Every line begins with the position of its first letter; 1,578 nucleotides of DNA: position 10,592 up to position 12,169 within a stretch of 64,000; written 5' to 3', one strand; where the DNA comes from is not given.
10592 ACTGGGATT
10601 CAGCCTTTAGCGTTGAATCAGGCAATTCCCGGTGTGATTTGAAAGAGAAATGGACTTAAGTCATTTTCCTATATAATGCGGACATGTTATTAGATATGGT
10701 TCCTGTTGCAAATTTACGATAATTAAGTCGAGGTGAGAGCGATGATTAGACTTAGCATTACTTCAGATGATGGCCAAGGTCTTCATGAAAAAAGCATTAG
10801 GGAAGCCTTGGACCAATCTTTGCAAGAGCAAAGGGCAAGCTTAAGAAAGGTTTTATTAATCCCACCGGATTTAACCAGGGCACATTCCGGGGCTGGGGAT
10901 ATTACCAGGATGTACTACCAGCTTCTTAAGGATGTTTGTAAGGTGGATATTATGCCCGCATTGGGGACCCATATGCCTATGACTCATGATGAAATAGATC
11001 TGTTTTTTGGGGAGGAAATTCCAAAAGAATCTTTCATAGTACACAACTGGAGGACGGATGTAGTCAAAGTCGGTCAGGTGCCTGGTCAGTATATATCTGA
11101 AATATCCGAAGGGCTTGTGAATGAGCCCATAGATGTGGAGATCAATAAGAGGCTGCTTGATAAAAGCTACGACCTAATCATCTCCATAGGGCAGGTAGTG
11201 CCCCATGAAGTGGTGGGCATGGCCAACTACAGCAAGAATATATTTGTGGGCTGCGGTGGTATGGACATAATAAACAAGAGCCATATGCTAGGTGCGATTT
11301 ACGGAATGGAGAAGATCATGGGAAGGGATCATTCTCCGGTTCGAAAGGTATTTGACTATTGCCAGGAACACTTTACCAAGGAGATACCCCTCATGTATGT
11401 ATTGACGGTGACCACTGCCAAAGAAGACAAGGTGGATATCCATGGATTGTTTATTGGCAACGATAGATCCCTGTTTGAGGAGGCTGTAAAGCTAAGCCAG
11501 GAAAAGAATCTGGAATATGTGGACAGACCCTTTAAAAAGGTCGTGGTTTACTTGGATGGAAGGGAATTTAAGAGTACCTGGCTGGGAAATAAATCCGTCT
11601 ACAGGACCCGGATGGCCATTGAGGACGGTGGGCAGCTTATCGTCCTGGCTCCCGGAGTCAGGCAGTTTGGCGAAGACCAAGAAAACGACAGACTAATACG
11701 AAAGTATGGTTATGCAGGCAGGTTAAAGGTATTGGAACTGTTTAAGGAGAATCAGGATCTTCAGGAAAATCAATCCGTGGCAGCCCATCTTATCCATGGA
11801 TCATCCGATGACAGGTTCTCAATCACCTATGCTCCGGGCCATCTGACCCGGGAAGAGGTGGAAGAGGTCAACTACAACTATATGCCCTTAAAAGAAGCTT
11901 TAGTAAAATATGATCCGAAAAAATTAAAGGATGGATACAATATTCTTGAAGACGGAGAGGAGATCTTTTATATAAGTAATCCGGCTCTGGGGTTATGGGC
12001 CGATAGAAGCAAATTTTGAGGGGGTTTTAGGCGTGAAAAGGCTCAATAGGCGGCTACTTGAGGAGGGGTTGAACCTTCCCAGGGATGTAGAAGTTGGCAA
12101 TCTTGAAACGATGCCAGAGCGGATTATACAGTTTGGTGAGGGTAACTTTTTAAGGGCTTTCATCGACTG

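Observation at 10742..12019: LarA-superfamily enzyme with an apparently intact nickel-pincer catalytic constellation leads a uxaB-uxaA operon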

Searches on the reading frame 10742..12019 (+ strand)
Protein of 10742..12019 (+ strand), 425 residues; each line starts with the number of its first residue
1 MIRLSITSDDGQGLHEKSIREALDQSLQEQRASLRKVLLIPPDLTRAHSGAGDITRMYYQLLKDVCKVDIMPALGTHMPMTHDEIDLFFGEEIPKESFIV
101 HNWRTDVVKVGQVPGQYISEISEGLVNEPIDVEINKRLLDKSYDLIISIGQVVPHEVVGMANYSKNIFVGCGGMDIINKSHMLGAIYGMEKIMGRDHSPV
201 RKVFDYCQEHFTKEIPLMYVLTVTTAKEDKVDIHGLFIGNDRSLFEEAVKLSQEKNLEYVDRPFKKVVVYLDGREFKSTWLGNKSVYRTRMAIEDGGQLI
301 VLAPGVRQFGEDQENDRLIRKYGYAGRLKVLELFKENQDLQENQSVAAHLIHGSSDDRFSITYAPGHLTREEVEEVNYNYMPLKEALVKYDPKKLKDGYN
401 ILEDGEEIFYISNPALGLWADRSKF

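Call 3: search_protein_families(library=pfam, proteins=[window:10742-12019:+], max_evalue=0.01)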
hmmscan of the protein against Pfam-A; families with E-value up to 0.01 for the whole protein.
window:10742-12019:+ (425 aa): 1 family
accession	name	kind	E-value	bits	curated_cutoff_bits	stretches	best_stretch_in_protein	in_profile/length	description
PF09861.14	Lar_N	-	4.6e-16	59.1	23.3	1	16-185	31-195/204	Lactate racemase N-terminal domain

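Call 4: search_protein_families(library=ncbifam, proteins=[window:10742-12019:+], max_evalue=0.01)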
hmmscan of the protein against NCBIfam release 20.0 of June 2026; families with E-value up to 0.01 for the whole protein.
window:10742-12019:+ (425 aa): 5 families
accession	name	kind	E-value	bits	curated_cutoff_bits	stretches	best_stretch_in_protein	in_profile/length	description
NF052594.1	NPN_18_hexonate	equivalog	2.1e-201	669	500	1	12-420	3-410/411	nickel-dependent putative hexonate epimerase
NF052593.1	NPN_racem_MAR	equivalog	3.4e-16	58.8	500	1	17-313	40-322/415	nickel-dependent malate racemase, LarAH6 family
NF052595.1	NPN_LarAH5_MAR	equivalog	2.4e-12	46.6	462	1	16-314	35-322/415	nickel-dependent malate racemase, LarAH5 family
NF033504.2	Ni_dep_LarA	equivalog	1.1e-10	40.9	460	1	12-270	38-281/422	nickel-dependent lactate racemase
NF052525.1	NPN_LarAH10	equivalog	2.3e-07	29.9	540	1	25-184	51-202/426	NPN-dependent 2-hydroxyacid racemase, LarAH10 family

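Call 6: search_solved_structures(query=window:10742-12019:+, max_evalue=1, show_alignments=3)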
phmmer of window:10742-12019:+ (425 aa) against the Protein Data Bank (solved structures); distinct sequences matched with E-value up to 1: 6.
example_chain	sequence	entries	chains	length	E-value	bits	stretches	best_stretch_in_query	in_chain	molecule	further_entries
4nar_A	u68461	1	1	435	7.4e-38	133.6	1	10-354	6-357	Putative uronate isomerase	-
6c1w_A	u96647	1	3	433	4.3e-05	25.7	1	16-223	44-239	Lactate racemase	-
5huq_A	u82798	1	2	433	4.3e-05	25.7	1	16-223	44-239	Lactate racemization operon protein LarA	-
8ezf_B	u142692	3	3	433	7.7e-05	24.9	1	16-223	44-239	Lactate racemase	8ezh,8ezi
2yjg_A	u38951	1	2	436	0.0026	19.8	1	27-240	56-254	LACTATE RACEMASE APOPROTEIN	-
5yww_A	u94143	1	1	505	0.15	14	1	120-321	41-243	Nucleotide binding protein PINc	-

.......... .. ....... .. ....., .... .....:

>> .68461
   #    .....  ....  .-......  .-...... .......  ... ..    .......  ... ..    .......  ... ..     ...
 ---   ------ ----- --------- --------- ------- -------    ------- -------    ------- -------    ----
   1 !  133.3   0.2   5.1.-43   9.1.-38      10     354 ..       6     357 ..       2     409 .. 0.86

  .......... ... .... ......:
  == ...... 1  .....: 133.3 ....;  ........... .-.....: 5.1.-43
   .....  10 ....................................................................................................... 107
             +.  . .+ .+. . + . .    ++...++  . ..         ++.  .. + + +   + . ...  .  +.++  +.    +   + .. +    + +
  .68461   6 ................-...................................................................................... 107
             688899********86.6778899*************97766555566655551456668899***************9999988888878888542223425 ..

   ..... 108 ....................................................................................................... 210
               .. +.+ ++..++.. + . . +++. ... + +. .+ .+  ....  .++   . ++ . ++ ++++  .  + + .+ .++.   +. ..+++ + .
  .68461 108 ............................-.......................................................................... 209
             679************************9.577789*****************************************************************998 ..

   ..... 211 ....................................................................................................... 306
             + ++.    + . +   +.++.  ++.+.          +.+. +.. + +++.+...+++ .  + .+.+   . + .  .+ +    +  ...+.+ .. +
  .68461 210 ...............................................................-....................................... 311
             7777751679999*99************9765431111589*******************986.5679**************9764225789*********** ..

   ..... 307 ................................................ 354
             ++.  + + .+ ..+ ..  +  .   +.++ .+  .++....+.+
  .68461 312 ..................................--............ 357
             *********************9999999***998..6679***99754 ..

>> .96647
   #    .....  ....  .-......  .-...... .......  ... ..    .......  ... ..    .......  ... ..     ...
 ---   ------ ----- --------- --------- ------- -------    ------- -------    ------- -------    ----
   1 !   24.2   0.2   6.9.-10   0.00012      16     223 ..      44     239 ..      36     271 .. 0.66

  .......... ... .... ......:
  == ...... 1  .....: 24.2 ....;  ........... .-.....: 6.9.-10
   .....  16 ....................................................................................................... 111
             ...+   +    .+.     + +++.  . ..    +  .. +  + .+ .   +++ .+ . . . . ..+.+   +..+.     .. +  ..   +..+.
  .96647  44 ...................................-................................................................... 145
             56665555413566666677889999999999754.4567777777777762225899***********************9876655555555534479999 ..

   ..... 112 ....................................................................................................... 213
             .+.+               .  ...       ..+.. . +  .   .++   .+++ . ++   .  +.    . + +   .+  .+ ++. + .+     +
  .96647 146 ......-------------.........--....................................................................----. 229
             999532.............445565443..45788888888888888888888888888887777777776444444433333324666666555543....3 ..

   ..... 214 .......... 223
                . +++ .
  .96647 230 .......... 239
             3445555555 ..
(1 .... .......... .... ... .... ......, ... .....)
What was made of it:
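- Checked: PDB 4NAR: E 7e-38; LarA 5HUQ: E 4e-5 (call 6).
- All catalytic and NPN-binding residues align with LarA and with GntE2/4NAR (call 6).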

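Call 20: find_homologous_proteins(query=window:10742-12019:+, max_evalue=1e-10)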
Query window:10742-12019:+ (425 aa): 8000 proteins with E <= 1e-10 among 8000 candidates; the best 120 are listed.
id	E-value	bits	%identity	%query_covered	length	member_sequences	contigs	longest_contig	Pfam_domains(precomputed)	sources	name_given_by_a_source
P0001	9.9e-286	965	100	100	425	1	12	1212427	PF09861.15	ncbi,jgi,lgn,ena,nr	ncbi:MAG: lactate racemase domain-containing protein [Caldicoprobacterales bacterium]|jgi:nickel-dep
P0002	1.4e-285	965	100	100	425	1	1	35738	PF09861.15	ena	-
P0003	3.0e-285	963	100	100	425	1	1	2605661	PF09861.15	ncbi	-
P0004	4.9e-285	963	100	100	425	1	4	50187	PF09861.15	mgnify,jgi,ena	mgnify:CR=1 FL=1|jgi:nickel-dependent lactate racemase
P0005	5.2e-285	963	100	100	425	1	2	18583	PF09861.15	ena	-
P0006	1.0e-284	962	100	100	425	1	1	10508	PF09861.15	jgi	jgi:nickel-dependent lactate racemase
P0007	3.2e-284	960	100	100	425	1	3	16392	PF09861.15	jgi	jgi:nickel-dependent lactate racemase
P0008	5.1e-284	959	100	100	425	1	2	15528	PF09861.15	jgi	jgi:nickel-dependent lactate racemase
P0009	5.2e-284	959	100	100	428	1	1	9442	PF09861.15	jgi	jgi:nickel-dependent lactate racemase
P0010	1.4e-283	958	99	100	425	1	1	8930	PF09861.15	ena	-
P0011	4.9e-283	956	99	100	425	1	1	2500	PF09861.15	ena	-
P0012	1.2e-282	955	99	100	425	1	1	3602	PF09861.15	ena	-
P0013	1.9e-277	938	97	100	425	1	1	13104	PF09861.15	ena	-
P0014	1.6e-274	928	96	100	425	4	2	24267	PF09861.15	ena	-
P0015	1.4e-273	925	95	100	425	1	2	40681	PF09861.15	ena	-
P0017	1.1e-250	850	87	100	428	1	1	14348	PF09861.15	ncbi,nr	ncbi:MAG TPA: lactate racemase domain-containing protein [Clostridia bacterium]|nr:lactate racemase 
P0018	9.1e-239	810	83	100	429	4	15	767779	PF09861.15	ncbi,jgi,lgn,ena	ncbi:MAG: lactate racemase domain-containing protein [Caldicoprobacterales bacterium]|jgi:nickel-dep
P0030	2.8e-233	792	80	100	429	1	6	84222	PF09861.15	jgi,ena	-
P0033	1.7e-230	783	79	100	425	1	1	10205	PF09861.15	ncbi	-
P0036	5.2e-216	735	74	100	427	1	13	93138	PF09861.15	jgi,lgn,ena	-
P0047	1.5e-209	714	74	100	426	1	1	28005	PF09861.15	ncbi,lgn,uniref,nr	ncbi:lactate racemase domain-containing protein [Clostridium sp. SYSU_GA19001]|uniref:lactate racema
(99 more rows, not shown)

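Call 21: find_encoding_contigs(protein=P0001, flank=10000, max_places=4)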
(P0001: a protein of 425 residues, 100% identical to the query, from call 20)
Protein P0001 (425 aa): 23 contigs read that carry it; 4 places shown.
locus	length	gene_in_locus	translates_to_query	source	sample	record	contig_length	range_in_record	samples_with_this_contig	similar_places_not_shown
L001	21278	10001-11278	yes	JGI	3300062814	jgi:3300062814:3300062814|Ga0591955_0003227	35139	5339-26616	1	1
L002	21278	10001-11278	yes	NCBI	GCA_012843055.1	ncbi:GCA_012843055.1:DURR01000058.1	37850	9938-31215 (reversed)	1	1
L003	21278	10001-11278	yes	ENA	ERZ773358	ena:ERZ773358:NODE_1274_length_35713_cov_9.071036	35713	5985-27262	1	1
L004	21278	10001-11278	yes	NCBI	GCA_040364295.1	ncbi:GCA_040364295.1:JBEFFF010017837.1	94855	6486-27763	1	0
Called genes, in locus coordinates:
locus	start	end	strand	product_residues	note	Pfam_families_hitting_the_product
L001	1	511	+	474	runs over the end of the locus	PF03446:NAD_binding_2, PF00393:6PGD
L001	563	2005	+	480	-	PF00370:FGGY_N, PF02782:FGGY_C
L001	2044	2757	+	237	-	PF01081:Aldolase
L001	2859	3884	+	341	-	PF00294:PfkB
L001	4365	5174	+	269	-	PF00106:adh_short, PF08659:KR (weak), PF13561:adh_short_C2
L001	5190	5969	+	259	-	PF03328:HpcH_HpaI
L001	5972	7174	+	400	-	PF02746:MR_MLE_N, PF13378:MR_MLE_C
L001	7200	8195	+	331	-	PF00389:2-Hacid_dh, PF02826:2-Hacid_dh_C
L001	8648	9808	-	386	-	PF01408:GFO_IDH_MocA, PF03447:NAD_binding_3 (weak), PF02894:GFO_IDH_MocA_C, PF22725:GFO_IDH_MocA_C3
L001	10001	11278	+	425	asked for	PF09861:Lar_N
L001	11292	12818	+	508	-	PF01232:Mannitol_dh, PF08125:Mannitol_dh_C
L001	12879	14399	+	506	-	PF08666:SAF, PF04295:GD_AH_second, PF20629:GD_AH_C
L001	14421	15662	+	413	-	PF01208:URO-D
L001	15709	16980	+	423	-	PF00795:CN_hydrolase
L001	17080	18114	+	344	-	PF01208:URO-D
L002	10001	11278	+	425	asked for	PF09861:Lar_N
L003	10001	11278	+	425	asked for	PF09861:Lar_N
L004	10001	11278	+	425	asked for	PF09861:Lar_N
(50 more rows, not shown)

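Call 25: find_related_loci(query=A1, collection=genome_contigs, flank=10000)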
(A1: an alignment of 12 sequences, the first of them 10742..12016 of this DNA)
Query A1 (425 aa) in genome_contigs; peptide patterns used: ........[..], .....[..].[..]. (x = any residue, [..] = any of these).
600 stretches matched a pattern (row limit reached: there are more); 596 encode a relative of the query (tblastn E <= 1e-3); the best 80 are kept; 80 distinct loci.
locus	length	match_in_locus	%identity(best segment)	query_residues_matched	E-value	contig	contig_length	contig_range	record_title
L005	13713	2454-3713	70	6-425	0e+0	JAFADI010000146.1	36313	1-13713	MAG: Bacillota bacterium isolate OH_SBB_72 k127_109434, whole genome shotgun sequence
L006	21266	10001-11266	70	2-425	0e+0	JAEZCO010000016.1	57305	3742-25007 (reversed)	MAG: Bacillota bacterium isolate OH_CBrB_255 k127_93913, whole genome shotgun sequence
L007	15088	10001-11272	69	1-425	0e+0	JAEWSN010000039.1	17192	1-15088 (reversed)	MAG: Bacillota bacterium isolate OH_SDB_108 k127_665512, whole genome shotgun sequence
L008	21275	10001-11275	68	1-425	0e+0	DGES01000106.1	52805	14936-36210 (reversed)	MAG TPA_asm: Firmicutes bacterium UBA3920 UBA3920_contig_1558, whole genome shotgun sequence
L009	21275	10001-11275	67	1-425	0e+0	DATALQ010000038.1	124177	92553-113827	MAG TPA_asm: Clostridia bacterium isolate SMAG_U6968 k141_652311, whole genome shotgun sequence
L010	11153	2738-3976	69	13-425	0e+0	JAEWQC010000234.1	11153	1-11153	MAG: Bacillota bacterium isolate OH_SBrB_125 k127_1007266, whole genome shotgun sequence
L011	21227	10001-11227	70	12-422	0e+0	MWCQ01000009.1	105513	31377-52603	MAG: Firmicutes bacterium ADurb.Bin193 BWY15_contig000009, whole genome shotgun sequence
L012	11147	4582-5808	69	13-423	0e+0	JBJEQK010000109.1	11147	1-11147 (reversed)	MAG: Acutalibacteraceae bacterium isolate LOHA11_bin.020 NODE_3106_length_11147_cov_7.820050, whole genome shotgun seque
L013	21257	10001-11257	68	6-425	0e+0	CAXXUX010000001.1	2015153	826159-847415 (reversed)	MAG: uncultured Saccharofermentans sp. isolate 009b34df-6986-4c74-874c-2c53a54848ac genome assembly, contig: contig_1, w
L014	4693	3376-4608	69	12-424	0e+0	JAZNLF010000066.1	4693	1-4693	MAG: Clostridia bacterium isolate T1900044671_TS20190137.MAGScoT_cleanbin_000031 SGB_1590_k141_1628661, whole genome sho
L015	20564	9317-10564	69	5-422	0e+0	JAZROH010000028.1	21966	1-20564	MAG: Clostridia bacterium isolate T1900045393_YK20190083.MAGScoT_cleanbin_000003 SGB_6944_k141_2135702, whole genome sho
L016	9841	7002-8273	68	1-425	0e+0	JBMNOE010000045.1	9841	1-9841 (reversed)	MAG: Christensenellales bacterium isolate SBF912SR6HQ0007 scaffold_12714_c1, whole genome shotgun sequence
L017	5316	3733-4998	66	1-425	0e+0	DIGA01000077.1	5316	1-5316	MAG TPA_asm: Mageeibacillus sp. UBA5734 UBA5734_contig_2148, whole genome shotgun sequence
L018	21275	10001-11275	66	1-425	0e+0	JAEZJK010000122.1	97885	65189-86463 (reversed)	MAG: Bacillota bacterium isolate OH_CDB_235 k127_2078894, whole genome shotgun sequence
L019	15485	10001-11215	68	13-420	0e+0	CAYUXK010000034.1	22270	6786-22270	MAG TPA_asm: uncultured Clostridium sp. isolate SRP192927_co4_1110 genome assembly, contig: NODE_4444_length_22270_cov_1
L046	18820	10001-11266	60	1-425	8e-175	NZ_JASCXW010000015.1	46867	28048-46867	Peloplasma aerotolerans strain M4Ah 15, whole genome shotgun sequence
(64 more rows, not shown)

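Call 37: find_encoding_contigs(protein=P0018, flank=10000, max_places=2)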
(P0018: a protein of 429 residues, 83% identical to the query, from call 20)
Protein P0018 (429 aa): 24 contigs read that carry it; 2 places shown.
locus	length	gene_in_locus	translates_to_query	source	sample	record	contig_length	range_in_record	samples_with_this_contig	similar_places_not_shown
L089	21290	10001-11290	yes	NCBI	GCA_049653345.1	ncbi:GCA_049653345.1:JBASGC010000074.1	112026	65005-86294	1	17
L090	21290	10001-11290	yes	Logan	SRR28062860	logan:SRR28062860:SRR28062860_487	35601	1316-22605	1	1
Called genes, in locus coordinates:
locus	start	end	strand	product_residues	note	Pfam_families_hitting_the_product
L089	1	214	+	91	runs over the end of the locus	PF01402:RHH_1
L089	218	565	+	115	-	PF02452:PemK_toxin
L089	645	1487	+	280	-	PF02588:YitT_membrane, PF10035:DUF2179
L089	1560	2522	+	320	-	PF25231:DUF7847 (weak)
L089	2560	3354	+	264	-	PF01261:AP_endonuc_2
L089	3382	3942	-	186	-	-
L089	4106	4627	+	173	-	PF00881:Nitroreductase, PF14512:TM1586_NiRdase (faint), PF00881:Nitroreductase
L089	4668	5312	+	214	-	PF01464:SLT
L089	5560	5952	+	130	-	PF01475:FUR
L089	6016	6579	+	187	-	PF00578:AhpC-TSA, PF08534:Redoxin, PF10417:1-cysPrx_C (weak)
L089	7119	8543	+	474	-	PF03446:NAD_binding_2, PF00393:6PGD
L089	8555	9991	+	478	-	PF00370:FGGY_N, PF02782:FGGY_C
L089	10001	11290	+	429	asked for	PF09861:Lar_N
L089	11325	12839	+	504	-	PF01232:Mannitol_dh, PF08125:Mannitol_dh_C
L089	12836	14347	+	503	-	PF08666:SAF, PF04295:GD_AH_second, PF20629:GD_AH_C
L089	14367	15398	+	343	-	PF00294:PfkB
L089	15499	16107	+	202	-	PF07385:Lyx_isomer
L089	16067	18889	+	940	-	PF01074:Glyco_hydro_38N, PF09261:Alpha-mann_mid, PF07748:Glyco_hydro_38C, PF17677:Glyco_hydro38C2 (weak)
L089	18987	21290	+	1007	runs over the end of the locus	PF22907:Ams1-like_1st, PF03065:Glyco_hydro_57 (weak), PF01074:Glyco_hydro_38N, PF09261:Alpha-mann_mid, PF07748:Glyco_hydro_38C, PF17677:Glyco_hydro38C2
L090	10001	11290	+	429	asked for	PF09861:Lar_N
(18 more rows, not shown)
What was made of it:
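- In L089 the epimerase still sits directly after gnd-FGGY (call 37).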

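Call 38: find_encoding_contigs(protein=P0017, flank=10000, max_places=1)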
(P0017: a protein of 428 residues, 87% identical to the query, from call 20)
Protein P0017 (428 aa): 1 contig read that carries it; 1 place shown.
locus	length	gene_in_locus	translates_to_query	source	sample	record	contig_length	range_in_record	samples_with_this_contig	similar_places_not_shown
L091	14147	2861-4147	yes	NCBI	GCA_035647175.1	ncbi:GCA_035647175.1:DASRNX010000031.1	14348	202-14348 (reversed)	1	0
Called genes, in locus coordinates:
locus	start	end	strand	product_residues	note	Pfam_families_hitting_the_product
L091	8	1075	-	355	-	PF01408:GFO_IDH_MocA, PF03447:NAD_binding_3 (weak), PF22725:GFO_IDH_MocA_C3, PF02894:GFO_IDH_MocA_C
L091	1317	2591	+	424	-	PF13347:MFS_2, PF07690:MFS_1, PF12832:MFS_1_like, PF07690:MFS_1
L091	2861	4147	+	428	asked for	PF09861:Lar_N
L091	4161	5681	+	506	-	PF01232:Mannitol_dh, PF08125:Mannitol_dh_C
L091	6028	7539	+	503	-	PF08666:SAF (weak), PF04295:GD_AH_second, PF20629:GD_AH_C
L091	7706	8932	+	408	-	PF01208:URO-D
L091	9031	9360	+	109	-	-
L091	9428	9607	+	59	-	-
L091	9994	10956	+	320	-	PF01081:Aldolase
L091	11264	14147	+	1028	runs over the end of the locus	PF21445:ADDB_N, PF27467:AddB_5th, PF12705:PDDEXK_1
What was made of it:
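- The adjacency is kept in three lineages of 83-100% identity (calls 21, 37, 38).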

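Call 39: find_encoding_contigs(protein=P0036, flank=10000, max_places=2)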
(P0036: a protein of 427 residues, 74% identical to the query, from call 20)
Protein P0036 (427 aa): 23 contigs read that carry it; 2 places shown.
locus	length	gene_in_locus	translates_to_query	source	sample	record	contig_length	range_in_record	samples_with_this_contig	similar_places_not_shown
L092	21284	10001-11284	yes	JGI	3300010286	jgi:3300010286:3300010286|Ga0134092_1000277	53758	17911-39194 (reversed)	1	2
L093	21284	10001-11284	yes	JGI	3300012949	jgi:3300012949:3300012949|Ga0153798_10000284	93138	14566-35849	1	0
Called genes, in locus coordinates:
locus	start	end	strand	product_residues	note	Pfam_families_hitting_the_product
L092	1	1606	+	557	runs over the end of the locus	-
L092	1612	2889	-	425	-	PF12679:ABC2_membrane_2, PF12698:ABC2_membrane_3, PF01061:ABC2_membrane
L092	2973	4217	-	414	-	PF12698:ABC2_membrane_3, PF01061:ABC2_membrane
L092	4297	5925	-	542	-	-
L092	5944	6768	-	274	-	PF13555:AAA_29 (faint), PF00005:ABC_tran, PF13304:AAA_21 (weak)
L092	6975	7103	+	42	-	-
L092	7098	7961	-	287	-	PF02311:AraC_binding, PF07883:Cupin_2, PF00165:HTH_AraC (weak), PF12833:HTH_18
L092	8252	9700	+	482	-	PF03446:NAD_binding_2, PF00393:6PGD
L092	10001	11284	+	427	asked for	PF09861:Lar_N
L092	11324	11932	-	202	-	PF09335:VTT_dom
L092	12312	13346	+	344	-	PF00657:Lipase_GDSL, PF14606:Lipase_GDSL_3, PF13472:Lipase_GDSL_2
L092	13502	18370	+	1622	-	PF00041:fn3 (faint), PF00395:SLH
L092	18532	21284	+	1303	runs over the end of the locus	PF00041:fn3 (faint), PF16656:Pur_ac_phosph_N (faint)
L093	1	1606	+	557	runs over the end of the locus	-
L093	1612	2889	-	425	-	PF12679:ABC2_membrane_2, PF12698:ABC2_membrane_3, PF01061:ABC2_membrane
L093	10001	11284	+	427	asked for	PF09861:Lar_N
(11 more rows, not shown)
